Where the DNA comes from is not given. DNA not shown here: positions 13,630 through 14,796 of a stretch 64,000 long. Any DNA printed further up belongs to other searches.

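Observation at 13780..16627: Three tandem paralogues of a 'predicted metal-dependent hydrolase' carry a di-iron-carboxylate-like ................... pattern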

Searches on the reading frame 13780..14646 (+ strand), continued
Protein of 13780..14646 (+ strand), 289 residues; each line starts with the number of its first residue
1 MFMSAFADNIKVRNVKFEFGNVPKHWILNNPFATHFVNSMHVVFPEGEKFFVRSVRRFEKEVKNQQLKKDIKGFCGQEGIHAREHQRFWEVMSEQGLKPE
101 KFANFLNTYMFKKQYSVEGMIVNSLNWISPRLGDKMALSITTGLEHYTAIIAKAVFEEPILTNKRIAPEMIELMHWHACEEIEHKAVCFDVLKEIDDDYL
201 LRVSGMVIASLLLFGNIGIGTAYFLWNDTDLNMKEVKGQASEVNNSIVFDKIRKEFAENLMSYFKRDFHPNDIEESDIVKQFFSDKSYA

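Call 42: fold_search(model_id=the predicted structure, library=pdb)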
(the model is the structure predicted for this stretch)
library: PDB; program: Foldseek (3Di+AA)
matches with E <= 10: 507; with E <= 0.001: 0
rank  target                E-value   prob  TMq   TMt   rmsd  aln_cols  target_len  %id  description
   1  4hr0                  1.8e-02  1.00  0.56  0.57   6.4       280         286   13  R2-like ligand-binding oxidase with aerobically reconstituted metal cofactor (released 2013-10-16)
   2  3vpm_A                1.8e-02  1.00  0.46  0.46   8.0       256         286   14  Crystal structure of human ribonucleotide reductase subunit M2 (hRRM2) mutant (released 2013-03-06)
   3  3olj_A                2.4e-02  1.00  0.43  0.44   8.0       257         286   13  Crystal structure of human ribonucleotide reductase subunit M2 (hRRM2) (released 2011-08-31)
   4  6f6f                  2.8e-02  1.00  0.50  0.51   7.0       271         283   11  R2-like ligand-binding oxidase V72I mutant with aerobically reconstituted Mn/Fe cofactor (released 2018-07-04)
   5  6f6h_A                3.2e-02  1.00  0.52  0.53   6.4       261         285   13  R2-like ligand-binding oxidase V72L mutant with aerobically reconstituted Mn/Fe cofactor (released 2018-07-04)
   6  6f6l_A                3.2e-02  1.00  0.52  0.52   6.6       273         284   12  R2-like ligand-binding oxidase Y162F mutant with aerobically reconstituted Mn/Fe cofactor (released 2018-12-19)
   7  1xsm                  3.2e-02  1.00  0.44  0.44   7.7       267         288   13  PROTEIN R2 OF RIBONUCLEOTIDE REDUCTASE FROM MOUSE (released 1997-01-11)
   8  6i92                  3.8e-02  1.00  0.50  0.54   6.4       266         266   11  R2-like ligand-binding oxidase G68F mutant with anaerobically reconstituted Mn/Fe cofactor (released 2019-10-16)
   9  1uzr_B                3.8e-02  0.97  0.34  0.34  12.8       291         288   12  Crystal Structure of the Class Ib Ribonucleotide Reductase R2F-2 subunit from Mycobacterium tuberculosis (released 2004-07-08)
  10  6f6b                  4.7e-02  1.00  0.49  0.49   6.9       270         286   12  R2-like ligand-binding oxidase A171F mutant with anaerobically reconstituted Mn/Fe cofactor (released 2018-12-19)
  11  7ail                  4.7e-02  1.00  0.47  0.43   7.8       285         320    9  Ribonucleotide Reductase R2m protein from Aquifex aeolicus (released 2021-10-06)
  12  4xb9                  4.9e-02  1.00  0.50  0.50   6.9       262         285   12  R2-like ligand-binding oxidase with aerobically reconstituted diiron cofactor (released 2015-09-09)
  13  6qjv                  4.9e-02  1.00  0.50  0.51   7.0       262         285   13  R2-like ligand-binding oxidase E69D mutant with aerobically reconstituted Mn/Fe cofactor (released 2020-02-12)
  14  7mmp_B                4.9e-02  0.85  0.30  0.29  14.5       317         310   11  Crystal Structure of the Class Ie Ribonucleotide Reductase (released 2022-05-04)
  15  6f6c_A                5.4e-02  1.00  0.48  0.49   6.1       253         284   11  R2-like ligand-binding oxidase V72A mutant with aerobically reconstituted Mn/Fe cofactor (released 2018-07-04)
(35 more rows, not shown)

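Call 53: search_protein_families(library=pfam, proteins=[window:13780-14646:+, P0230, P0260, P0300, P0340, P0365], max_evalue=10)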
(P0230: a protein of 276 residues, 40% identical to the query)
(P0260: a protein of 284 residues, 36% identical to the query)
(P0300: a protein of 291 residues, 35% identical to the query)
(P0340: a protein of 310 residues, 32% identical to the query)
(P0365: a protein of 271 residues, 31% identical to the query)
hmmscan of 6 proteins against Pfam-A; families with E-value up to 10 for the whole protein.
window:13780-14646:+ (289 aa): 1 family
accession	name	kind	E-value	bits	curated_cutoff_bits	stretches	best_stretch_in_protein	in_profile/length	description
PF10118.14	Metal_hydrol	-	1.8e-76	257.5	33.2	1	11-273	1-246/247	Predicted metal-dependent hydrolase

P0230 (276 aa): 5 families
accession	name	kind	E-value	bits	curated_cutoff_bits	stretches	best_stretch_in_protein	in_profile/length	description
PF10118.14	Metal_hydrol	-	3.7e-68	230.3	33.2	1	3-253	2-247/247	Predicted metal-dependent hydrolase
PF02915.23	Rubrerythrin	-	0.0023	18.8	22.8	2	150-181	30-61/137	Rubrerythrin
PF14902.11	DUF4494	-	0.03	14.7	27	1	39-94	71-125/139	Domain of unknown function (DUF4494)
PF14377.11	UBM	-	0.19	11.7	23.3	1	140-156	11-26/35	Ubiquitin binding region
PF10747.14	SirA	-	0.23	12.3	26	1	14-77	12-75/140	Sporulation inhibitor of replication protein SirA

P0260 (284 aa): 1 family
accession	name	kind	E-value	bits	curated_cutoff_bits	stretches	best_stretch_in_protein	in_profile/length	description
PF10118.14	Metal_hydrol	-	1.5e-71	241.5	33.2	1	19-267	2-247/247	Predicted metal-dependent hydrolase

P0300 (291 aa): 1 family
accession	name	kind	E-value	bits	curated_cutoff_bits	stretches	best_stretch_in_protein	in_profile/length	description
PF10118.14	Metal_hydrol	-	6.1e-78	262.4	33.2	1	19-264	2-247/247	Predicted metal-dependent hydrolase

P0340 (310 aa): 5 families
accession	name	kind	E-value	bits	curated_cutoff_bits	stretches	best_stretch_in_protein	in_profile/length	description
PF10118.14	Metal_hydrol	-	1.3e-67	228.6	33.2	1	21-274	2-245/247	Predicted metal-dependent hydrolase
PF22277.2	EncFtn-like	-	0.0013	18.9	27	1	149-189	31-71/85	EncFtn-like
PF02915.23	Rubrerythrin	-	0.0036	18.1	22.8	1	156-204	21-72/137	Rubrerythrin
PF07862.16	Nif11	-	0.0042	17.8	23.8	1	63-110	5-45/48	Nif11 domain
PF04290.18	DctQ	-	0.0056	17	28.3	1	175-227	43-95/132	Tripartite ATP-independent periplasmic transporters, DctQ component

P0365 (271 aa): 2 families
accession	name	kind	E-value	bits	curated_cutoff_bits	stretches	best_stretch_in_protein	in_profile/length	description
PF10118.14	Metal_hydrol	-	8.4e-64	216.1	33.2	1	9-252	8-245/247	Predicted metal-dependent hydrolase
PF02915.23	Rubrerythrin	-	0.0022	18.8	22.8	1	145-191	24-70/137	Rubrerythrin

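Call 55: find_related_loci(query=A3, collection=genome_contigs, flank=8000)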
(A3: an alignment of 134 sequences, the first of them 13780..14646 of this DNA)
Query A3 (289 aa) in genome_contigs; peptide patterns used: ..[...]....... (x = any residue, [..] = any of these).
600 stretches matched a pattern (row limit reached: there are more); 598 encode a relative of the query (tblastn E <= 1e-3); the best 80 are kept; 80 distinct loci.
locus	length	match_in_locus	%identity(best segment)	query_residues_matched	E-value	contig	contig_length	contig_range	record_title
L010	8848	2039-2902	60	2-289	3e-120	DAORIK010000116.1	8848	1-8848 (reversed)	MAG TPA_asm: Chitinophagales bacterium isolate AMR_MDS_5579 NODE_903_length_8848_cov_14.699193, whole genome shotgun seq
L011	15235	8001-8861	61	3-289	2e-120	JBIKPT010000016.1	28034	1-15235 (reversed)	MAG: Chitinophagales bacterium isolate ME2015-05-02_3300035682_group6_bin87 Rohwer_bin568_scaffold_704_c1, whole genome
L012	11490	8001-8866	60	1-289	8e-109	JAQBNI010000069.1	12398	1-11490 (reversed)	MAG: Bacteroidota bacterium isolate RYN_289 scaffold_2760293, whole genome shotgun sequence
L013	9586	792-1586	36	5-289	8e-56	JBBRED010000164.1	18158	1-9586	MAG: Haliangiales bacterium isolate Co_metawrap_2487 Cmw_2487_k141_20416600_length_18158_cov_7.0000, whole genome shotgu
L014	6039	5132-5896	37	12-283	2e-54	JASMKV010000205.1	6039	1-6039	MAG: Myxococcota bacterium isolate Arabian9_MAG_24 c_000000739036, whole genome shotgun sequence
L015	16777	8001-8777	36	10-285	1e-53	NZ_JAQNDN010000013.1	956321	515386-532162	Nannocystis radixulma strain NCELM 000003Farrow, whole genome shotgun sequence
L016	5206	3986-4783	33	7-283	1e-52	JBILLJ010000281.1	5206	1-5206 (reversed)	MAG: Sandaracinaceae bacterium isolate ME2017-07-27_3300044645_group7_bin65 Rohwer_bin1493_scaffold_24086_c1, whole geno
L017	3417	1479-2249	36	12-285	6e-51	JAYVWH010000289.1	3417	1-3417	MAG: Kofleriaceae bacterium isolate GL82_DN_concoct_89_sub GL82_DN_concoct_89_sub_288, whole genome shotgun sequence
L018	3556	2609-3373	32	12-284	1e-50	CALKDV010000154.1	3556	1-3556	MAG: uncultured Nannocystaceae bacterium isolate S4_Bin_Bin_114_sub_1 genome assembly, contig: c_000001583840, whole gen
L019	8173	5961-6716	35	9-271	1e-50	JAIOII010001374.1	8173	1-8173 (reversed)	MAG: Kofleriaceae bacterium isolate MAG_26 contig_265316, whole genome shotgun sequence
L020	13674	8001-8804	34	7-289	3e-49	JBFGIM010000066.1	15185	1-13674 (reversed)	MAG: Myxococcota bacterium isolate Mix_sand02.2020.12.Z.71 k141_37866_length_15185_cov_11.4398, whole genome shotgun seq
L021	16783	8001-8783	35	18-283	2e-49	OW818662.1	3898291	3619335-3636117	metagenome genome assembly, chromosome: 1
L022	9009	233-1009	33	4-282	6e-49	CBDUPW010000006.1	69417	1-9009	MAG TPA_asm: uncultured Polyangiaceae bacterium isolate SRR22808130_binner12_Refined_95 genome assembly, contig: ERZ2504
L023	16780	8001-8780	34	12-288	5e-49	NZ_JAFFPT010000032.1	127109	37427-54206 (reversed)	Leptospira ainazelensis strain 201903071 contig_0020, whole genome shotgun sequence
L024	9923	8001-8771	33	13-281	4e-49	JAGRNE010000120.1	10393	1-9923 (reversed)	MAG: Leptospiraceae bacterium isolate HKST-UBA09 NODE_120_length_10393_cov_3.801667, whole genome shotgun sequence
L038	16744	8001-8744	34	9-272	1e-43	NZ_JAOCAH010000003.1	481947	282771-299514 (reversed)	Pseudomonas sp. GD03944 3, whole genome shotgun sequence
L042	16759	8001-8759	34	4-272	4e-42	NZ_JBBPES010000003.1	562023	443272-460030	Pseudomonas sp. XK-1 Scaffold3, whole genome shotgun sequence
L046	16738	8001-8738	34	9-271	2e-41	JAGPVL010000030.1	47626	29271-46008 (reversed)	MAG: Gammaproteobacteria bacterium isolate Lab_640_Crude_bin.13 k141_22496, whole genome shotgun sequence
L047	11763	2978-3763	30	7-282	2e-41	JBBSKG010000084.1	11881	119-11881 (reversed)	MAG: Acidimicrobiales bacterium isolate LS4_metabat2.269 LS4_metabat2.269_K_1602404_L_11881_cov_9.0000, whole genome sho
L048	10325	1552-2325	31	9-282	2e-41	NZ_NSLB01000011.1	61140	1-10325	Pseudomonas sp. HAR-UPW-AIA-41 NODE_11_length_61140_cov_89.4171_ID_21, whole genome shotgun sequence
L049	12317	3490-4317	32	11-284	3e-41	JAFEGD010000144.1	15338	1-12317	MAG: Spirochaetes bacterium isolate SZAS TMP-1 CK_MAG-101__144__length-15338, whole genome shotgun sequence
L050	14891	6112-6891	31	9-282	5e-41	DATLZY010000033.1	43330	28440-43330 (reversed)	MAG TPA_asm: Candidatus Acidiferrales bacterium isolate SMAG_U13311 k141_247820, whole genome shotgun sequence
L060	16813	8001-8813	28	9-284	4e-40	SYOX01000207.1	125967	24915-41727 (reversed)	MAG: Proteobacteria bacterium isolate F1-80-MAGs165 F1-80__c373590, whole genome shotgun sequence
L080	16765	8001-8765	30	10-281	7e-38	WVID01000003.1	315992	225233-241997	Nostoc sp. B(2019) strain B NODE_3_length_315992_cov_48.417160, whole genome shotgun sequence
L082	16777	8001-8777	30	11-282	6e-38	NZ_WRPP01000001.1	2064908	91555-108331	Nocardia terrae strain ET3-3 NODE_1, whole genome shotgun sequence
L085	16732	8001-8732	31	12-271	1e-37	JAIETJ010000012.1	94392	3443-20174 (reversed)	MAG: Pseudomonadaceae bacterium isolate time.spades.CONCOCT.1kb_038 c_000000000002, whole genome shotgun sequence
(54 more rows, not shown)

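Call 59: search_protein_families(library=pfam, proteins=[L038:11611-12492:+, L013:64-729:-, L046:2872-3918:-, L082:9755-11320:+, L010:6445-7413:+, L021:12846-14225:+, L042:10526-11245:-, L048:3744-4922:-, L038:6384-7142:+, L049:9563-10333:+], max_evalue=0.00001)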
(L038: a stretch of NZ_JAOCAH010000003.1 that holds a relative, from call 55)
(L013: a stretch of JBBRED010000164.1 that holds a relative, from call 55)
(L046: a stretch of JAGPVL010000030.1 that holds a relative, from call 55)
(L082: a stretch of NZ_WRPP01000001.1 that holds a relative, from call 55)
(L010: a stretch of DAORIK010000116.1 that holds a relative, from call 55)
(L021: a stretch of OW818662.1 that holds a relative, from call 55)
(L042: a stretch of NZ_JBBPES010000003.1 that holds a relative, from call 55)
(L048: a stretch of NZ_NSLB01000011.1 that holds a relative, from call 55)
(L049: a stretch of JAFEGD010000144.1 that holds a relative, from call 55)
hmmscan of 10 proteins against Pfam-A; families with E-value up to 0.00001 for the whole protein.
L038:11611-12492:+ (294 aa): 3 families
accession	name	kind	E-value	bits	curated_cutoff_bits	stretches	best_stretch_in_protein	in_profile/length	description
PF00106.31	adh_short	-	1.4e-49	168.7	26.6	1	7-199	1-191/195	short chain dehydrogenase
PF13561.12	adh_short_C2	-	1.2e-35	123.6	27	1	13-210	1-196/236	Enoyl-(Acyl carrier protein) reductase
PF08659.16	KR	-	1.2e-12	48.5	22.6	1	11-171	5-165/180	KR domain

L013:64-729:- (221 aa): 2 families
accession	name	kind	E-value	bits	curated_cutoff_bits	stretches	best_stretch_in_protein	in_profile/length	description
PF00440.29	TetR_N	-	4.6e-14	52.4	24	1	37-80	3-46/47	Bacterial regulatory proteins, tetR family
PF21943.1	TetR_C_46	-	4e-13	50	27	1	107-204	6-104/109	Tetracyclin repressor-like, C-terminal domain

L046:2872-3918:- (348 aa): 3 families
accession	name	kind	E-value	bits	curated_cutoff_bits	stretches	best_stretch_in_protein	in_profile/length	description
PF12625.12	Arabinose_bd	-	1.4e-23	84.4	27.6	1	27-165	1-140/185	Arabinose-binding domain of AraC transcription regulator, N-term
PF12833.13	HTH_18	-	1.6e-19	70.4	33.6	1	267-345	1-80/80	Helix-turn-helix domain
PF00165.29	HTH_AraC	-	2.5e-10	40.7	26.6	0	308-343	7-41/42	Bacterial regulatory helix-turn-helix proteins, AraC family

L082:9755-11320:+ (522 aa): 7 families
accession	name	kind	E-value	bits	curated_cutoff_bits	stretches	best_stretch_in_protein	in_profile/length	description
PF13738.12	Pyr_redox_3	-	1.8e-16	60.7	30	1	20-221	1-203/305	Pyridine nucleotide-disulphide oxidoreductase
PF07992.20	Pyr_redox_2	-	3.5e-16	59.9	26.1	1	18-240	2-199/291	Pyridine nucleotide-disulphide oxidoreductase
PF13450.12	NAD_binding_8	-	1.3e-08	35.5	21.9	1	21-87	1-65/68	NAD(P)-binding Rossmann-like domain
PF01266.30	DAO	-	4.4e-08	33.5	27.9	0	19-60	2-43/353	FAD dependent oxidoreductase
PF00743.25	FMO-like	-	2.6e-07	29.9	22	0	87-221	80-222/532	Flavin-binding monooxygenase-like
PF13454.12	NAD_binding_9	-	6.2e-07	30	21.8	0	94-148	100-153/155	FAD-NAD(P)-binding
PF13434.12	Lys_Orn_oxgnase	-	1.3e-06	28.3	21.3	0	94-208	98-214/339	L-lysine 6-monooxygenase/L-ornithine 5-monooxygenase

L010:6445-7413:+ (323 aa): 10 families
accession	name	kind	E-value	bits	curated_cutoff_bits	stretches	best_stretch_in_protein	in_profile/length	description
PF01370.27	Epimerase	-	3.6e-30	105.6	20.9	1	2-220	1-228/240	NAD dependent epimerase/dehydratase family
PF01073.25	3Beta_HSD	-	4.8e-25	88.6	22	1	3-195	1-206/280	3-beta hydroxysteroid dehydrogenase/isomerase family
PF07993.18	NAD_binding_4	-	1.8e-23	83.5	20.1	1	4-210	1-255/258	Male sterility protein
PF16363.11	GDP_Man_Dehyd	-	8.9e-18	65.3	27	1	3-249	1-269/332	GDP-mannose 4,6 dehydratase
PF13460.12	NAD_binding_10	-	4.4e-17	63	27.2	1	6-176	1-152/184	NAD(P)H-binding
PF02719.21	Polysacc_synt_2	-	8.4e-12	45.3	20.2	1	2-117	1-131/293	Polysaccharide biosynthesis protein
PF05368.20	NmrA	-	2e-10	41.2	27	1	2-111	5-104/298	NmrA-like family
PF04321.23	RmlD_sub_bind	-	3.3e-10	40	27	1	2-178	3-159/287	RmlD substrate binding domain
PF08659.16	KR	-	2.8e-06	27.8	22.6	1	2-123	3-145/180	KR domain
PF00106.31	adh_short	-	7.7e-06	26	26.6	0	2-102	3-120/195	short chain dehydrogenase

L021:12846-14225:+ (460 aa): 1 family
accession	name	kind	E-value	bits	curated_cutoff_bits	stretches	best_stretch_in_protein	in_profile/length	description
PF00067.27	p450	-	4.3e-81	273.5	22.8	1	22-438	2-441/462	Cytochrome P450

L042:10526-11245:- (239 aa): 1 family
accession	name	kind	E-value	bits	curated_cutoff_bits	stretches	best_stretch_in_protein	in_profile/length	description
PF00440.29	TetR_N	-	2.6e-07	30.8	24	1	23-65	1-42/47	Bacterial regulatory proteins, tetR family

L048:3744-4922:- (392 aa): 4 families
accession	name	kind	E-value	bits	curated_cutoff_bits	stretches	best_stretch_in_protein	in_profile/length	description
PF02771.21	Acyl-CoA_dh_N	-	3.2e-38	131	22.9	1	19-131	1-113/113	Acyl-CoA dehydrogenase, N-terminal domain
PF00441.29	Acyl-CoA_dh_1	-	3.2e-29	102.5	22.4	1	238-384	2-148/150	Acyl-CoA dehydrogenase, C-terminal domain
PF02770.24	Acyl-CoA_dh_M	-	2.3e-21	76.2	33.3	1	135-226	1-97/97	Acyl-CoA dehydrogenase, middle domain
PF08028.16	Acyl-CoA_dh_2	-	2.5e-07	31.5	22.7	1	253-373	2-132/134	Acyl-CoA dehydrogenase, C-terminal domain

L038:6384-7142:+ (253 aa): 3 families
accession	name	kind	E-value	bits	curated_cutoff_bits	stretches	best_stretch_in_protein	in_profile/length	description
PF00325.26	Crp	-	1e-16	60.8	21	1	197-228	1-32/32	Bacterial regulatory proteins, crp family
PF13545.12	HTH_Crp_2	-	4.4e-16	59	27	1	172-245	1-69/70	Crp-like helix-turn-helix domain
PF00027.35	cNMP_binding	-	4.8e-16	58.9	27.5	1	54-136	2-85/89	Cyclic nucleotide-binding domain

L049:9563-10333:+ (257 aa): 3 families
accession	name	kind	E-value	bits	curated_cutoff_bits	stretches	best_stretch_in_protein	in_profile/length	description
PF00005.33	ABC_tran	-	1.9e-35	122.9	25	1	30-179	1-137/137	ABC transporter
PF13304.12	AAA_21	-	2.3e-09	38.2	27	0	147-214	234-303/304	AAA domain, putative AbiEii toxin, Type IV TA system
PF02463.25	SMC_N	-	3.5e-07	30.3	40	0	148-224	134-212/220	RecF/RecN/SMC N terminal domain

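Call 63: search_protein_families(library=pfam, proteins=[L080:1557-3155:-, L080:3590-3994:+, L080:4024-5319:+, L080:5821-6765:+, L080:6849-7919:+, L080:7971-8780:+, L080:8904-9800:-, L080:9815-10195:-, L080:10289-10927:-, L080:11277-12203:-], max_evalue=0.0001)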
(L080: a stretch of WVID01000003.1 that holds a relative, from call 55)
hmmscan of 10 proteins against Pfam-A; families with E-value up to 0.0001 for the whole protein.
L080:1557-3155:- (532 aa): 2 families
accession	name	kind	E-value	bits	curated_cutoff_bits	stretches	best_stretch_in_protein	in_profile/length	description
PF01077.27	NIR_SIR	-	7.8e-66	220.8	27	2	134-301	2-157/158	Nitrite and sulphite reductase 4Fe-4S domain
PF03460.22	NIR_SIR_ferr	-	5e-42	141.9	24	2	63-124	7-68/69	Nitrite/Sulfite reductase ferredoxin-like half domain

L080:3590-3994:+ (135 aa): 1 family
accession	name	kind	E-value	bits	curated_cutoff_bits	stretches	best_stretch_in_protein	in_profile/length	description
PF00355.32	Rieske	-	4.1e-14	52.7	20.3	1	35-121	2-87/88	Rieske [2Fe-2S] domain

L080:4024-5319:+ (432 aa): 8 families
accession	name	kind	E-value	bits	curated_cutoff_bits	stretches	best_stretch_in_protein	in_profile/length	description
PF13646.12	HEAT_2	-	3.9e-44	149.3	27.7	3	79-155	1-76/88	HEAT repeats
PF03130.22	HEAT_PBS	-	1.8e-27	93.1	20.9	1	95-120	1-26/27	PBS lyase HEAT-like repeat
PF13513.12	HEAT_EZ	-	5e-13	49.7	27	0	108-138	26-55/55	HEAT-like repeat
PF02985.28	HEAT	-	6.7e-13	48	23.5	0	174-197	4-27/31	HEAT repeat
PF12717.13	Cnd1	-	6.3e-08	33.3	26.4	0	206-328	26-126/162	non-SMC mitotic condensation complex subunit 1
PF01347.28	Vitellogenin_N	-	2.6e-07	30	24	0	280-354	475-548/590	Lipoprotein amino terminal region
PF00514.29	Arm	-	2.9e-06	27.6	20.6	0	110-136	12-37/41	Armadillo/beta-catenin-like repeat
PF11838.14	ERAP1_C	-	4.2e-06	26.8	38.2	0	86-188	114-232/318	ERAP1-like C-terminal domain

L080:5821-6765:+ (315 aa): 2 families
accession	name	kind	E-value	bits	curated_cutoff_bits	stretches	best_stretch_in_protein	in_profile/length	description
PF03466.25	LysR_substrate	-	4.6e-44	150.7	28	1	87-303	3-207/209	LysR substrate binding domain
PF00126.33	HTH_1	-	7.3e-21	74.3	26.6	1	3-61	1-60/60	Bacterial regulatory helix-turn-helix protein, lysR family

L080:6849-7919:+ (357 aa): 2 families
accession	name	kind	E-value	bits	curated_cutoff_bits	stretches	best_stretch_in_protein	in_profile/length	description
PF02885.22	Glycos_trans_3N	-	6.8e-18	64.6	26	1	7-70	2-61/63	Glycosyl transferase family, helical bundle domain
PF00591.27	Glycos_transf_3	-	1.6e-11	44.8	27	1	99-334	19-251/253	Glycosyl transferase family, a/b domain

L080:7971-8780:+ (270 aa): 1 family
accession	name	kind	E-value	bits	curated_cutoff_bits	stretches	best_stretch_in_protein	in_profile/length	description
PF10118.14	Metal_hydrol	-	3.6e-64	217.3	33.2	1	13-258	2-247/247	Predicted metal-dependent hydrolase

L080:8904-9800:- (298 aa): 1 family
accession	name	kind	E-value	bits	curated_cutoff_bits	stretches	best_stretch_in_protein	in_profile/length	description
PF12706.13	Lactamase_B_2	-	2.3e-09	37.6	27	1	89-262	34-200/200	Beta-lactamase superfamily domain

L080:9815-10195:- (126 aa): 1 family
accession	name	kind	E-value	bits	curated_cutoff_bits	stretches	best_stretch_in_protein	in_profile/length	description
PF02261.22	Asp_decarbox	-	9.8e-46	154.8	25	1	1-113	2-114/115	Aspartate decarboxylase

L080:10289-10927:- (212 aa): 1 family
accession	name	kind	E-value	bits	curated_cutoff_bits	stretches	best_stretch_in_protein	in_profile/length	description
PF00719.24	Pyrophosphatase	-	1.4e-57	194.2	23.5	1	49-199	1-151/153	Inorganic pyrophosphatase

L080:11277-12203:- (308 aa): 1 family
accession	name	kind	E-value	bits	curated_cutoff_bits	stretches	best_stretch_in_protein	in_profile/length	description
PF00528.27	BPD_transp_1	-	1.1e-09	38.7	26.4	1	78-293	22-174/184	Binding-protein-dependent transport system inner membrane component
